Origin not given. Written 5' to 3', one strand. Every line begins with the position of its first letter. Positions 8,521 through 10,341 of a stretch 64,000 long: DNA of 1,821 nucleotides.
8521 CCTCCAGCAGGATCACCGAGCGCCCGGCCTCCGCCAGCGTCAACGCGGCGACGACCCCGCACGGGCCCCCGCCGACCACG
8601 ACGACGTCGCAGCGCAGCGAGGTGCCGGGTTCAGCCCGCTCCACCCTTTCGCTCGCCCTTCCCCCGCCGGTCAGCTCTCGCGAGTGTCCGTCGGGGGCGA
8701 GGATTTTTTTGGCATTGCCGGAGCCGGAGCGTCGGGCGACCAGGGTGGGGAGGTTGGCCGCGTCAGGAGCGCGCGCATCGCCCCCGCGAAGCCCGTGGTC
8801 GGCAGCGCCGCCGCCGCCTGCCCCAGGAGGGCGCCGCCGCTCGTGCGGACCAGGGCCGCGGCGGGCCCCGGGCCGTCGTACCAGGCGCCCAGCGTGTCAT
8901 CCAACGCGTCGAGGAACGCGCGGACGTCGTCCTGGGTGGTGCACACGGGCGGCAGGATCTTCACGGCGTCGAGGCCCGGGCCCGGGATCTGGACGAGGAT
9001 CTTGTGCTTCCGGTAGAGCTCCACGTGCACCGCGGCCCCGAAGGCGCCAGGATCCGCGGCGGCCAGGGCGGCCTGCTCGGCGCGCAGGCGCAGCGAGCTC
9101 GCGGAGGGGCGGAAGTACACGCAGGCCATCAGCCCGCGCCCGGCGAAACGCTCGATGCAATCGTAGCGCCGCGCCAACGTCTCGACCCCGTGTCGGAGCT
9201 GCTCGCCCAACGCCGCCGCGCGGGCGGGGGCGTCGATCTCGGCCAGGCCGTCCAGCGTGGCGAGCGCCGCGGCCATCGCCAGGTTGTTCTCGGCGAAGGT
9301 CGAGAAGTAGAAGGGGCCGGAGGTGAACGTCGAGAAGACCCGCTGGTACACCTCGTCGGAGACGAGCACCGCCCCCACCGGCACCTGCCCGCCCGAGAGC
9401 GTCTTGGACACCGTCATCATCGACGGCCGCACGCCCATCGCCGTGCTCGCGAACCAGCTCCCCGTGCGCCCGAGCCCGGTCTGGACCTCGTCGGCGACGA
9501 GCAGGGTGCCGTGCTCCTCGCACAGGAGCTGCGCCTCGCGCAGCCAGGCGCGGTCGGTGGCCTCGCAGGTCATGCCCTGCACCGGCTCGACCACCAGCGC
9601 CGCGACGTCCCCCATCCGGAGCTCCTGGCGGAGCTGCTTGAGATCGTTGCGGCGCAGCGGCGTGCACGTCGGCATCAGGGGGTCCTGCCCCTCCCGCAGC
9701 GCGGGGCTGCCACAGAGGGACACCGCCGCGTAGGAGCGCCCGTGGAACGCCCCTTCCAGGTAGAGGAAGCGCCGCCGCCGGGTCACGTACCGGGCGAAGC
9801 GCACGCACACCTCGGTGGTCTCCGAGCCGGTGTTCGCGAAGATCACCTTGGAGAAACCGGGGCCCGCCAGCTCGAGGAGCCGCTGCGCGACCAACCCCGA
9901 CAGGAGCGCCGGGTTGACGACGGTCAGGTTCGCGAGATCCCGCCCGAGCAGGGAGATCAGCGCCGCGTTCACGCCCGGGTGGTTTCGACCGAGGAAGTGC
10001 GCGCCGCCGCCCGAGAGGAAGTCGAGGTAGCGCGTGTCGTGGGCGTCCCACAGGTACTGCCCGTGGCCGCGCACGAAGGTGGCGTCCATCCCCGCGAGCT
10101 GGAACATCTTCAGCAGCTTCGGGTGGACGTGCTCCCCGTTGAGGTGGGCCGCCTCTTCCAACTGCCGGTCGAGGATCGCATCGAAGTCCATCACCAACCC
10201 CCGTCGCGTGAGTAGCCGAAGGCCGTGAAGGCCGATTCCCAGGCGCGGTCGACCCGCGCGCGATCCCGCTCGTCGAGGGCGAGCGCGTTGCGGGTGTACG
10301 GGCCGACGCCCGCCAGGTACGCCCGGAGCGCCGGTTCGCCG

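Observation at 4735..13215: Tightly coupled eight-gene operon that looks like a cryptic small-molecule pathway (peptidase, sulfotransferase, aminotransferase, two FAD oxidases, SRPBCC protein, exporter)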

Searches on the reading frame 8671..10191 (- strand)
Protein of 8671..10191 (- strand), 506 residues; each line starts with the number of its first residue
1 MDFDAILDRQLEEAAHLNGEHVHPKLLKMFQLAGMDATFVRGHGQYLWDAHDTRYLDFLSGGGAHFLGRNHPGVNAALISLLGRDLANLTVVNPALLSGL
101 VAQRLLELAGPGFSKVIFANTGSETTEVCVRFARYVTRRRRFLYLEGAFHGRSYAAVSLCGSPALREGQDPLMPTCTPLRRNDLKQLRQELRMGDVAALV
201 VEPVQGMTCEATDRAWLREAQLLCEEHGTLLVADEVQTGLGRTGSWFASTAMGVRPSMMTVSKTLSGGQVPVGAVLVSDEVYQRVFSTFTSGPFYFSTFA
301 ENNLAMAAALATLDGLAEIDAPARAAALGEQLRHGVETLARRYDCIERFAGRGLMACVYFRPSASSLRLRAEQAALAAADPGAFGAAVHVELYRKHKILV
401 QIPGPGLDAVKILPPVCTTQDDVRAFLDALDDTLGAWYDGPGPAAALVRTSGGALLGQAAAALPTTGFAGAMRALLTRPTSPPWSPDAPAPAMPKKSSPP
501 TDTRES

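Call 6: search_protein_families(library=pfam, proteins=[window:8671-10191:-], max_evalue=0.01)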
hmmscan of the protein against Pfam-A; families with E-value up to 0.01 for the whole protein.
window:8671-10191:- (506 aa): 2 families
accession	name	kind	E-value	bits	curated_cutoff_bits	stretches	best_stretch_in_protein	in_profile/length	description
PF00202.27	Aminotran_3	-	3.3e-67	227.4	30.5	1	38-434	12-403/403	Aminotransferase class-III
PF00155.27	Aminotran_1_2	-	0.00013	21.7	19.7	1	181-344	127-296/361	Aminotransferase class I and II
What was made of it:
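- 8671..10191 (-): G4, class III aminotransferase, 506 aa, of the PigE/putrescine-aminotransferase type, with a low-complexity C-terminal tail. Aminotran_3 227 bits (call 6).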

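Call 7: search_protein_families(library=ncbifam, proteins=[window:8671-10191:-], max_evalue=0.01)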
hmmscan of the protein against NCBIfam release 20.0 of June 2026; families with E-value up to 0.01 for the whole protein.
window:8671-10191:- (506 aa): 69 families (the best 25 are shown)
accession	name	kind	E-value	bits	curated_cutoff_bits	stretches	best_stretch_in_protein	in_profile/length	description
NF053554.1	prodigi_MAP_PigE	equivalog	8.1e-87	292.4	850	1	12-364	377-731/837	prodigiosin MAP biosynthesis aminotransferase PigE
NF002874.0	PRK03244.1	equivalog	6e-68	229.4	457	1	37-434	27-392/399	acetylornithine transaminase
NF002325.0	PRK01278.1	subfamily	4.7e-63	213.2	372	1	34-374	12-350/395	acetylornithine transaminase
TIGR00707.1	argD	subfamily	3.2e-61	207.2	410.05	1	32-363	6-332/381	acetylornithine/succinylornithine family transaminase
NF002797.0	PRK02936.1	equivalog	1.4e-59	201.8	496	1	35-367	11-334/385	acetylornithine transaminase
NF005993.0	PRK08117.1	subfamily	7.4e-59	199.5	574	1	36-435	26-428/433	aspartate aminotransferase family protein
NF041821.1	daptide_amino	equivalog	3.2e-56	190.7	450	1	32-434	10-404/405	daptide-type RiPP biosynthesis aminotransferase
NF008570.0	PRK11522.1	equivalog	3.3e-55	187.5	612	1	42-363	75-403/464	putrescine aminotransferase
NF004426.0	PRK05769.1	equivalog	5.3e-55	186.9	552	2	191-434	217-437/441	acetyl ornithine aminotransferase family protein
TIGR01885.1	Orn_aminotrans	equivalog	6.8e-55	186.4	378.4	1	35-367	19-352/402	ornithine--oxo-acid transaminase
NF004718.0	PRK06062.1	subfamily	3.5e-54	184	472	2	194-435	216-447/454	hypothetical protein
NF049939.1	HyAminethphonNHLyPbfA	equivalog_domain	5.1e-49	166.9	525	1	41-362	49-381/442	(R)-1-hydroxy-2-aminoethylphosphonate ammonia-lyase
TIGR03372.1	putres_am_tran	equivalog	7.2e-49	166.8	658.65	1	45-362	67-390/442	putrescine aminotransferase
TIGR00508.1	bioA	equivalog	8.3e-49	166.3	405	1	39-431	17-415/419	adenosylmethionine--8-amino-7-oxononanoate transaminase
NF004624.0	PRK05964.1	equivalog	1.5e-48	165.4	494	1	37-364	28-372/427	adenosylmethionine--8-amino-7-oxononanoate transaminase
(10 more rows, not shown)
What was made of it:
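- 8671..10191 (-): The best NCBIfam match is PigE, 292 bits against a cutoff of 850 (call 7).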

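Call 23: search_solved_structures(query=window:8671-10191:-, max_evalue=1e-30)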
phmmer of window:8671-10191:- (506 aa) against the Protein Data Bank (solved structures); distinct sequences matched with E-value up to 1e-30: 46.
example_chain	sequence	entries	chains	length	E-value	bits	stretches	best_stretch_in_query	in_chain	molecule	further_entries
4ppm_A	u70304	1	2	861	4e-52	180.8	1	19-364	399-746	Aminotransferase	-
4uox_A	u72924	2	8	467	1.8e-46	162.2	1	19-363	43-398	PUTRESCINE AMINOTRANSFERASE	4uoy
5h7d_A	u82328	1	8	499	2.2e-46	161.9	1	19-363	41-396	Putrescine aminotransferase,Immunoglobulin G-binding protein A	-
8cpl_A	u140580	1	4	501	2.2e-46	161.9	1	19-363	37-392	Putrescine aminotransferase,Immunoglobulin G-binding protein A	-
5x3f_A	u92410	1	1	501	2.2e-46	161.9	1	19-363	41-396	Putrescine aminotransferase,Immunoglobulin G-binding protein A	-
8r2p_A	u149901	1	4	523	2.5e-46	161.7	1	19-363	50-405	Putrescine aminotransferase,Immunoglobulin G-binding protein A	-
5viu_A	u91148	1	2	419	9.6e-46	159.8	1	39-414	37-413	Acetylornithine aminotransferase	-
2ord_A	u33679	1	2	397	1.2e-44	156.2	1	21-368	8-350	Acetylornithine aminotransferase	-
2e54_A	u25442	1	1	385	8.9e-44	153.3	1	35-368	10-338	Acetylornithine aminotransferase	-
2eh6_A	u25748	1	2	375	2.1e-42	148.8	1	32-339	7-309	Acetylornithine aminotransferase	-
2byl_A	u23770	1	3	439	2.7e-41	145.2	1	38-363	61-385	ORNITHINE AMINOTRANSFERASE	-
1vef_A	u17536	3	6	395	8.8e-41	143.4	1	36-376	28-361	Acetylornithine/acetyl-lysine aminotransferase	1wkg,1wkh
9y3m_B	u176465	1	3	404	1.6e-40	142.6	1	38-364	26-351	Ornithine aminotransferase, renal form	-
6w7x_A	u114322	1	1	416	1.7e-40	142.5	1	38-357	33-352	Acetylornithine aminotransferase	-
1gbn_A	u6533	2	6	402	2.2e-40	142.2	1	38-364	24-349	ORNITHINE AMINOTRANSFERASE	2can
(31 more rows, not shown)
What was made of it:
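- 8671..10191 (-): The nearest solved structures are PigE 4ppm (4e-52) and YgjG 4uox (call 23).
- Closest known: PigE, the aminotransferase of prodigiosin MAP biosynthesis. Same: It is the nearest characterised relative of G4: 4e-52 over residues 19-364, and the best NCBIfam model (calls 7, 23).
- The aminotransferase is closest to enzymes that aminate aldehydes or de-aminate terminal amines: PigE 4ppm and YgjG 4uox (calls 7, 23). PigE, the nearest aminotransferase, acts on a medium-chain aldehyde (calls 7, 23). Class III aminotransferases are reversible, and the nearest relatives include the catabolic putrescine aminotransferase (call 23). The aminotransferase is nearer to aldehyde and terminal-amine enzymes than to anything known to act on sugars (calls 7, 23).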

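Call 47: find_homologous_proteins(query=window:8671-10191:-, max_evalue=1e-20)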
Query window:8671-10191:- (506 aa): 2936 proteins with E <= 1e-20 among 8000 candidates; the best 120 are listed.
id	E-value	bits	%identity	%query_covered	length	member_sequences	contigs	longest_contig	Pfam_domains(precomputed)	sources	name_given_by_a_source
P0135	0.0e+0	1140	100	100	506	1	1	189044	PF00202.28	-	-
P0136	0.0e+0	1022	91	94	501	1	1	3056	PF00155.28,PF00202.28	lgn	-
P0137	9.6e-287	970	85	100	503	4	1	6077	PF00155.28,PF00202.28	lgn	-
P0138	2.6e-273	925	82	100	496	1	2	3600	PF00202.28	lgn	-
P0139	9.3e-232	788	70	100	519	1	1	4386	PF00202.28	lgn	-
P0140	6.4e-199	680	61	97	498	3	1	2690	PF00155.28,PF00202.28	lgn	-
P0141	2.6e-197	675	64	92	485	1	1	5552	PF00202.28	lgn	-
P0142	7.0e-197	673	63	94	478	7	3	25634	PF00202.28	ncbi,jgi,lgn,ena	-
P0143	2.6e-196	671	65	91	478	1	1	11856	PF00202.28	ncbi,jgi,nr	ncbi:MAG: aspartate aminotransferase family protein [Oligoflexia bacterium]|nr:aspartate aminotransf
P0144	4.9e-196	670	64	92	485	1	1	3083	PF00155.28,PF00202.28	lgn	-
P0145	2.5e-195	668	62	92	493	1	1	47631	PF00202.28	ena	-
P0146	3.1e-195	668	64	92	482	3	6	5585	PF00155.28,PF00202.28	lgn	-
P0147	9.6e-195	666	63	92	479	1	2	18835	PF00202.28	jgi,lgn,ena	-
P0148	8.8e-194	663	63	92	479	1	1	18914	PF00202.28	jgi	-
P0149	5.0e-193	661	62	91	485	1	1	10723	PF00202.28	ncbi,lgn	-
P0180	1.0e-181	623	56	100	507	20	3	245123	PF00202.28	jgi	jgi:ornithine--oxo-acid transaminase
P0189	1.3e-179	616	57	95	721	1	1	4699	PF01266.31,PF13450.13,PF00890.31,PF00202.28,PF00732.26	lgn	-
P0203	2.8e-176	605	54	98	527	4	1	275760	PF00202.28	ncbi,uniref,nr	ncbi:Putrescine aminotransferase [Enhygromyxa salina]|uniref:Putrescine aminotransferase n=2 Tax=Enh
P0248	2.6e-166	572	57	92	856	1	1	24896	PF01266.31,PF00890.31,PF00202.28,PF05834.19,PF00732.26,PF01494.26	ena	-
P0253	1.8e-165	570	55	98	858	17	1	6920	PF01266.31,PF13450.13,PF00890.31,PF00202.28,PF00732.26,PF01494.26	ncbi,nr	ncbi:MAG: 3-acetyloctanal aminotransferase, partial [Mycobacterium sp.]|nr:3-acetyloctanal aminotran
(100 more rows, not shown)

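Call 48: find_encoding_contigs(protein=P0203, flank=9000, max_places=1)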
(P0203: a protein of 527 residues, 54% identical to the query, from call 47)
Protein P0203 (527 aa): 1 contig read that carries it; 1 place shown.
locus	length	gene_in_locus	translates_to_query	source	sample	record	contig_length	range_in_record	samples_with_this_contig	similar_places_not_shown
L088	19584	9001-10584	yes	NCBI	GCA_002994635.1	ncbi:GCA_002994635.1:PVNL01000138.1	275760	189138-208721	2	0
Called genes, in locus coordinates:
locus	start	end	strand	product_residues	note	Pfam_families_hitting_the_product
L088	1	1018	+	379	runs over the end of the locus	PF07719:TPR_2 (faint)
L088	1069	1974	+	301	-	PF02548:Pantoate_transf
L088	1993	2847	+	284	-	PF02569:Pantoate_ligase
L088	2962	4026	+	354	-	-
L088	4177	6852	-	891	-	-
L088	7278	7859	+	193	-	-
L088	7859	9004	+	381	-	PF13469:Sulfotransfer_3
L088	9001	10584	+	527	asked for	PF00202:Aminotran_3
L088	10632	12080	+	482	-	PF00890:FAD_binding_2 (faint), PF00732:GMC_oxred_N, PF05199:GMC_oxred_C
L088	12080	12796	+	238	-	PF01810:LysE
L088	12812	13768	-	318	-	-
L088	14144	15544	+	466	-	PF01266:DAO (weak), PF01593:Amino_oxidase, PF13450:NAD_binding_8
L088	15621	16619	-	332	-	PF00355:Rieske, PF19298:KshA_C (faint)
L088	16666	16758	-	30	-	-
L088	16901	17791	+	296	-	PF27854:Heavy_Cys_CGP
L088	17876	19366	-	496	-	PF00089:Trypsin, PF10459:Peptidase_S46 (faint), PF13365:Trypsin_2, PF00595:PDZ, PF13180:PDZ_2, PF17820:PDZ_6, PF00595:PDZ, PF17820:PDZ_6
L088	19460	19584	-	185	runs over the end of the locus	-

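Call 49: find_encoding_contigs(protein=P0180, flank=9000, max_places=1)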
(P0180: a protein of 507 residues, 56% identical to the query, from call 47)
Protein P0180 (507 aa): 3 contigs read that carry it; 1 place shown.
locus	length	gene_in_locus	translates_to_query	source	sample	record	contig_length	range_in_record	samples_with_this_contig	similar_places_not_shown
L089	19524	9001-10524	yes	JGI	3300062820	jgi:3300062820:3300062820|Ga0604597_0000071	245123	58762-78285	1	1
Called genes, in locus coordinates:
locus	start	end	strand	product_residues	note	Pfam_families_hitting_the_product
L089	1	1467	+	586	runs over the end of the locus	PF02384:N6_Mtase, PF01170:UPF0020 (faint), PF07669:Eco57I, PF12950:TaqI_C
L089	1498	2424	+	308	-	-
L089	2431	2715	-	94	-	-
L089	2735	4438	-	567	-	PF00450:Peptidase_S10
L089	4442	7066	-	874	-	PF03176:MMPL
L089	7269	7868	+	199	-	-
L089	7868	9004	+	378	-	PF13469:Sulfotransfer_3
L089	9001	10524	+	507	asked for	PF00202:Aminotran_3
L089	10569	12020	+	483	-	PF00890:FAD_binding_2 (faint), PF00732:GMC_oxred_N, PF05199:GMC_oxred_C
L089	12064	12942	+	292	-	-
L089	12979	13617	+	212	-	PF01810:LysE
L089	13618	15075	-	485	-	PF00089:Trypsin, PF13365:Trypsin_2, PF00595:PDZ, PF13180:PDZ_2, PF17820:PDZ_6, PF00595:PDZ (weak), PF13180:PDZ_2 (weak), PF17820:PDZ_6, +2 more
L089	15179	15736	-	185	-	-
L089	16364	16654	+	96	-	PF00166:Cpn10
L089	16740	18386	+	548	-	PF00118:Cpn60_TCP1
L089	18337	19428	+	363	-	-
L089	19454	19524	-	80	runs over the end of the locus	PF09720:Unstab_antitox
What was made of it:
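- Starting from the aminotransferase instead, two further contigs again show sulfotransferase, aminotransferase, GMC and LysE in order (calls 48, 49).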

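Call 72: search_solved_structures(query=window:8671-10191:-, max_evalue=1e-44, show_alignments=2)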
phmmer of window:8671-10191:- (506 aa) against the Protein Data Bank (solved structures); distinct sequences matched with E-value up to 1e-44: 7.
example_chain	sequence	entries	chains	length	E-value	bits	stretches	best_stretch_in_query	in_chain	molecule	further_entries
4ppm_A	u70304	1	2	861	4e-52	180.8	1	19-364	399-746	Aminotransferase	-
4uox_A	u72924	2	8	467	1.8e-46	162.2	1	19-363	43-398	PUTRESCINE AMINOTRANSFERASE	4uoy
5h7d_A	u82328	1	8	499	2.2e-46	161.9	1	19-363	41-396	Putrescine aminotransferase,Immunoglobulin G-binding protein A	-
8cpl_A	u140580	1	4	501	2.2e-46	161.9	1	19-363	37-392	Putrescine aminotransferase,Immunoglobulin G-binding protein A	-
5x3f_A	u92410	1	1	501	2.2e-46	161.9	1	19-363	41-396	Putrescine aminotransferase,Immunoglobulin G-binding protein A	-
8r2p_A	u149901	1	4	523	2.5e-46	161.7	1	19-363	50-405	Putrescine aminotransferase,Immunoglobulin G-binding protein A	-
5viu_A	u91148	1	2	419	9.6e-46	159.8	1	39-414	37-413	Acetylornithine aminotransferase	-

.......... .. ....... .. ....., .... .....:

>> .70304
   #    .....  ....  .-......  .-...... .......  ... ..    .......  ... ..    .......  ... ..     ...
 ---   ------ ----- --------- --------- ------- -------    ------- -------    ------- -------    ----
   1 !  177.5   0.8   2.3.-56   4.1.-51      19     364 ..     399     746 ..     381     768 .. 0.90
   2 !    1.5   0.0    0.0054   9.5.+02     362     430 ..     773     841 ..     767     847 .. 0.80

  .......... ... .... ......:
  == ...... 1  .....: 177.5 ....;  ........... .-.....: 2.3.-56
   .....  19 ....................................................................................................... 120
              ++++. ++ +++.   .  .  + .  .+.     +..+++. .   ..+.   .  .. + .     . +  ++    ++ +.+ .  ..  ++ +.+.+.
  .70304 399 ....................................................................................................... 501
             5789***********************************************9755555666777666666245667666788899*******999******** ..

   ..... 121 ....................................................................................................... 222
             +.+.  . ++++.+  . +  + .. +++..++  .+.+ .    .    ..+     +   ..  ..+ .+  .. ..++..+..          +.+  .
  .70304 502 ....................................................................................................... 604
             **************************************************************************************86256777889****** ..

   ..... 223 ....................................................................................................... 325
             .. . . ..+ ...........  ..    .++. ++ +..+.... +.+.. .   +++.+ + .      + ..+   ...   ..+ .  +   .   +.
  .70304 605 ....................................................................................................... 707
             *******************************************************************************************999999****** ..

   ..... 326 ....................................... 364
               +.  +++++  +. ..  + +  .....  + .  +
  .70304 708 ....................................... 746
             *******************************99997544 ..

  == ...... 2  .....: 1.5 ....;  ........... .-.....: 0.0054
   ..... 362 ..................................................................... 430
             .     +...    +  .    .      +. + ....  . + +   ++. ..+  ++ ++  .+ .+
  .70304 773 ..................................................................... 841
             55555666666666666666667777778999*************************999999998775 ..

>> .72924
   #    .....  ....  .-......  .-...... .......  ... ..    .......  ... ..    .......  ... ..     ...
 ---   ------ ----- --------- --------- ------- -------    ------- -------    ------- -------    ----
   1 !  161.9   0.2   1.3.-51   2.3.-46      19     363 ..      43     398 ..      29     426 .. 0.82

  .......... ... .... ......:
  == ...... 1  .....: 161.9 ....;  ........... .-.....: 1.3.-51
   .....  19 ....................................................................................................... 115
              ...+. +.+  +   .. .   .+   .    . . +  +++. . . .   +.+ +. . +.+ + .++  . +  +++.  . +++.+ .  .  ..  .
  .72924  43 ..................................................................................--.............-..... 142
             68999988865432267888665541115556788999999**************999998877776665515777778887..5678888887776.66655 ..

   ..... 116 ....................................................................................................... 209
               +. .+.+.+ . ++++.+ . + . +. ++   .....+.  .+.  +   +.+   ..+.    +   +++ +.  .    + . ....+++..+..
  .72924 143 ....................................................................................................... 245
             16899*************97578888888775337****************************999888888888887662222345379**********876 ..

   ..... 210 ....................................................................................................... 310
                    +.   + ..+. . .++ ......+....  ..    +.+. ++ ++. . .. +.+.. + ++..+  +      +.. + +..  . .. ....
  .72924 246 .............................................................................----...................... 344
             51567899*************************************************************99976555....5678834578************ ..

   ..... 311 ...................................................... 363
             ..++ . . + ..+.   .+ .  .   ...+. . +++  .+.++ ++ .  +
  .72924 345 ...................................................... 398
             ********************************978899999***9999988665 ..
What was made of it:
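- Closest known: PigE, the aminotransferase of prodigiosin MAP biosynthesis. Same: The two share an insertion before the C-terminal domain (call 72).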
